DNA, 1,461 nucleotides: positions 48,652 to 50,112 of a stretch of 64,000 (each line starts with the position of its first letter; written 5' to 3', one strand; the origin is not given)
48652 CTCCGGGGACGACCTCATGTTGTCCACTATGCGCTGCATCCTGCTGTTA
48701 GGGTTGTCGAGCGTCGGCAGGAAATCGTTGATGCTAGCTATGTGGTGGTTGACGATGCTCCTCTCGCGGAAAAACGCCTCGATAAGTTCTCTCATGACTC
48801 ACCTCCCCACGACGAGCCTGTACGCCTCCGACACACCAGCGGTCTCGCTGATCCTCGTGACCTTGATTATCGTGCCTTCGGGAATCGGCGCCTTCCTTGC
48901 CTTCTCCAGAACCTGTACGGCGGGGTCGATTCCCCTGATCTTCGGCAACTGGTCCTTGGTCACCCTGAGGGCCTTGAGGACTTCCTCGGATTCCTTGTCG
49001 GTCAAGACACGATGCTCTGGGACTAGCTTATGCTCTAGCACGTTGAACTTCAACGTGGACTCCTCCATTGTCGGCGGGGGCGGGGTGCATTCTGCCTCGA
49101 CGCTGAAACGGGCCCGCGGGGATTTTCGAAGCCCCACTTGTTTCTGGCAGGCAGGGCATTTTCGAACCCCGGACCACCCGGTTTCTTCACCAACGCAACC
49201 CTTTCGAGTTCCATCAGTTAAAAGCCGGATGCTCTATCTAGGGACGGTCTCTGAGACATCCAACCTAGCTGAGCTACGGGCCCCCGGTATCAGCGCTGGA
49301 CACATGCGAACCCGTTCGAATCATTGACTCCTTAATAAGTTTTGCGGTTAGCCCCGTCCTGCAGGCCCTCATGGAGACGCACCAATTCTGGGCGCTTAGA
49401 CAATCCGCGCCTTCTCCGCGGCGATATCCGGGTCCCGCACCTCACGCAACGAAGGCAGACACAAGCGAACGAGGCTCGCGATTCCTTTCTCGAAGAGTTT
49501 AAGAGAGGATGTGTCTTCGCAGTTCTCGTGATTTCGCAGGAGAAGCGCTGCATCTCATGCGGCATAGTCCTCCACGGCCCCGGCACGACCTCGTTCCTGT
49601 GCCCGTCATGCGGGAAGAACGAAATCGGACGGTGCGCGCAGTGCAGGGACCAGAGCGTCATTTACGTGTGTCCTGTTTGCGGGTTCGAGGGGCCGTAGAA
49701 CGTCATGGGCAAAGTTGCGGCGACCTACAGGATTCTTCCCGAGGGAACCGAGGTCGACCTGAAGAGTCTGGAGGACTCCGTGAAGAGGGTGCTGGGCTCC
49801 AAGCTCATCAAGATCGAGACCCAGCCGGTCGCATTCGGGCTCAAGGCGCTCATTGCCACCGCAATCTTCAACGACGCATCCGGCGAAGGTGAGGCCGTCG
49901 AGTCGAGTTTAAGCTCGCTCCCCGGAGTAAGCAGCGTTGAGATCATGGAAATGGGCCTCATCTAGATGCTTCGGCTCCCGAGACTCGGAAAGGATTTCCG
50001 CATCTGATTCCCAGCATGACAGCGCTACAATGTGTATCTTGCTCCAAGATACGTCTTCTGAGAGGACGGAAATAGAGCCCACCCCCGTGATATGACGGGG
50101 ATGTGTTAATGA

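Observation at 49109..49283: tRNA-Lys(UUU) gene that requires removal of three introns, including D-loop and T-loop introns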

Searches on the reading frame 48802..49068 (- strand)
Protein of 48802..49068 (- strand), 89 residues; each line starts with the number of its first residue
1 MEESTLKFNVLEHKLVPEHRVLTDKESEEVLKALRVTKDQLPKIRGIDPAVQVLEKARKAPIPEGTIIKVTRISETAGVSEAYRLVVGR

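Call 9: find_related_loci(query=window:48802-49068:-, collection=genome_contigs, flank=2500)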
Query seq(89 aa) (89 aa) in genome_contigs; peptide patterns used: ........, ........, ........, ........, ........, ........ (x = any residue, [..] = any of these).
581 stretches matched a pattern; 3 encode a relative of the query (tblastn E <= 1e-3); 3 distinct loci.
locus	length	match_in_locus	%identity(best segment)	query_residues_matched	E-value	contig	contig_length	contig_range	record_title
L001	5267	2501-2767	99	1-89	2e-55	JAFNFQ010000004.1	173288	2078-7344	MAG: Methanobacteriota archaeon isolate bin_16 PROKKA_contig000004, whole genome shotgun sequence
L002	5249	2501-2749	67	6-89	1e-35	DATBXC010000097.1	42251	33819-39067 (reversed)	MAG TPA_asm: Thermoplasmata archaeon isolate SMAG_U7557 k141_822167, whole genome shotgun sequence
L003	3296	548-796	71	6-89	9e-36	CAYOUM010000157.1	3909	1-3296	MAG TPA_asm: uncultured Methanomassiliicoccales archaeon isolate binchicken_co260_609 genome assembly, contig: NODE_4465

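Call 48: find_homologous_proteins(query=window:48802-49068:-, max_evalue=1e-10)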
Query seq(89 aa) (89 aa): 228 proteins with E <= 1e-10 among 229 candidates; the best 120 are listed.
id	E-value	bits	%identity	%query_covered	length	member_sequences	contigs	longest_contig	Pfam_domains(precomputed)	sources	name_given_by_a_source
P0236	6.8e-48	178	100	100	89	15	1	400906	PF01191.25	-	-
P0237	9.3e-44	165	94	100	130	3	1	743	PF01191.25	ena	-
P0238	2.3e-43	163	95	94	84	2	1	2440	PF01191.25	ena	-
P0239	2.1e-41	157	93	94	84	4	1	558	PF01191.25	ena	-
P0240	2.4e-39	151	88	94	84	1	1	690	PF01191.25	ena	-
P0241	6.0e-39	149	86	94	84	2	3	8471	PF01191.25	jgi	-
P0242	1.7e-38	148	86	94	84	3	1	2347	PF01191.25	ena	-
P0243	3.3e-37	144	84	96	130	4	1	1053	PF01191.25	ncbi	-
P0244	2.2e-35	138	75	94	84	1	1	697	PF01191.25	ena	-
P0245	2.3e-35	138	76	94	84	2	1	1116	PF01191.25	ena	-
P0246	2.6e-35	138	76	94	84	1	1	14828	PF01191.25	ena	-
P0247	1.7e-34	135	77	94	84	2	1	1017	PF01191.25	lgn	-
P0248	2.0e-34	135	76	94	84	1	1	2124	PF01191.25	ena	-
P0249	3.6e-31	125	75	94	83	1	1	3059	PF01191.25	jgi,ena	jgi:DNA-directed RNA polymerase subunit H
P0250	4.1e-31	124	75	94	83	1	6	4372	PF01191.25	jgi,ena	-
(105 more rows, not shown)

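Call 54: search_protein_families(library=pfam, proteins=[window:48802-49068:-], max_evalue=0.001)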
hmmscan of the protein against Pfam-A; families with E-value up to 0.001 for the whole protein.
seq(89 aa): 1 family
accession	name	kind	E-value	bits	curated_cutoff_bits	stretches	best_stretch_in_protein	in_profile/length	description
PF01191.24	RNA_pol_Rpb5_C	-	2.8e-24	85.1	23.5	1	8-86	1-73/73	RNA polymerase Rpb5, C-terminal domain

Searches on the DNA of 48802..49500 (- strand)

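Call 5: search_rna_families(source=window, start=48900, end=49500, threshold=evalue, max_evalue=10, show_alignments=3)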
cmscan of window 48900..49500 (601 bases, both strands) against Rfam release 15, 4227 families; matches with E-value up to 10: 1.
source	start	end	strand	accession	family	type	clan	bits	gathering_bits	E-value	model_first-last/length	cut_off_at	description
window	48925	48941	+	RF02480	GlsR14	Gene; snRNA; snoRNA; CD-box;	-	13.9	90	1.2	52-68/68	no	Small nucleolar RNA GlsR14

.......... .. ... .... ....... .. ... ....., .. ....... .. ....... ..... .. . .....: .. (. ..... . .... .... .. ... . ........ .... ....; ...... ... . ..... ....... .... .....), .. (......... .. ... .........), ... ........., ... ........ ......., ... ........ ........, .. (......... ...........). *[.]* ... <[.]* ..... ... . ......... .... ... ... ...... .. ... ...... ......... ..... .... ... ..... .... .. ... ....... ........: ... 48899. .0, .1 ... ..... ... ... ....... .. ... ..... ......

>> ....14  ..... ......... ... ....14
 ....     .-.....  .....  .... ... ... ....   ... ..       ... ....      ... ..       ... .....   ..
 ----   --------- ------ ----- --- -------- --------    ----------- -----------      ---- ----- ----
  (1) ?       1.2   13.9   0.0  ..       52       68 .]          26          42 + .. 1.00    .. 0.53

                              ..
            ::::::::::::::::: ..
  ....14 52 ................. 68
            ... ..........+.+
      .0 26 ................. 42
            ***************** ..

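Call 12: search_rna_families(sources=[L001, L002, L003], threshold=evalue, max_evalue=1)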
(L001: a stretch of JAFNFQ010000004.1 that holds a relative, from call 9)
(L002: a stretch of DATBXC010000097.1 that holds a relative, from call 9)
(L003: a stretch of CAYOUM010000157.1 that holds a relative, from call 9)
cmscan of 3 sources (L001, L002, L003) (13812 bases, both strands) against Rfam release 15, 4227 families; matches with E-value up to 1: 0.
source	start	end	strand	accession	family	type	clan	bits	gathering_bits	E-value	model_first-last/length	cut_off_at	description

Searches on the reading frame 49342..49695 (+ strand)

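Call 54: search_protein_families(library=pfam, proteins=[window:49342-49695:+], max_evalue=0.001)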
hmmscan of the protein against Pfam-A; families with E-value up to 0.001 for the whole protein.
window:49342-49695:+ (118 aa): 1 family
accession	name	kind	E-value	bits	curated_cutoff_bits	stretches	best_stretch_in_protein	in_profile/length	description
PF07754.17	HVO_2753_ZBP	-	5.3e-16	58.6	33.2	1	70-114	1-46/46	Small zinc finger protein HVO_2753-like, Zn-binding pocket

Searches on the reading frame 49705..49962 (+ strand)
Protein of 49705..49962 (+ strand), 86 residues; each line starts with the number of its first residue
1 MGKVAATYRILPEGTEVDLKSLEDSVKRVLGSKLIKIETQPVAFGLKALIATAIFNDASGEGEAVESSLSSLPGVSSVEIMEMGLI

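Call 54: search_protein_families(library=pfam, proteins=[window:49705-49962:+], max_evalue=0.001)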
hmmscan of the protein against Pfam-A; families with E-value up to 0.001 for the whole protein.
window:49705-49962:+ (86 aa): 1 family
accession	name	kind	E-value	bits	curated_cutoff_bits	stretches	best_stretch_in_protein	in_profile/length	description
PF00736.24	EF1_GNE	-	6.2e-17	61.9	20.8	1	6-84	2-86/88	EF-1 guanine nucleotide exchange domain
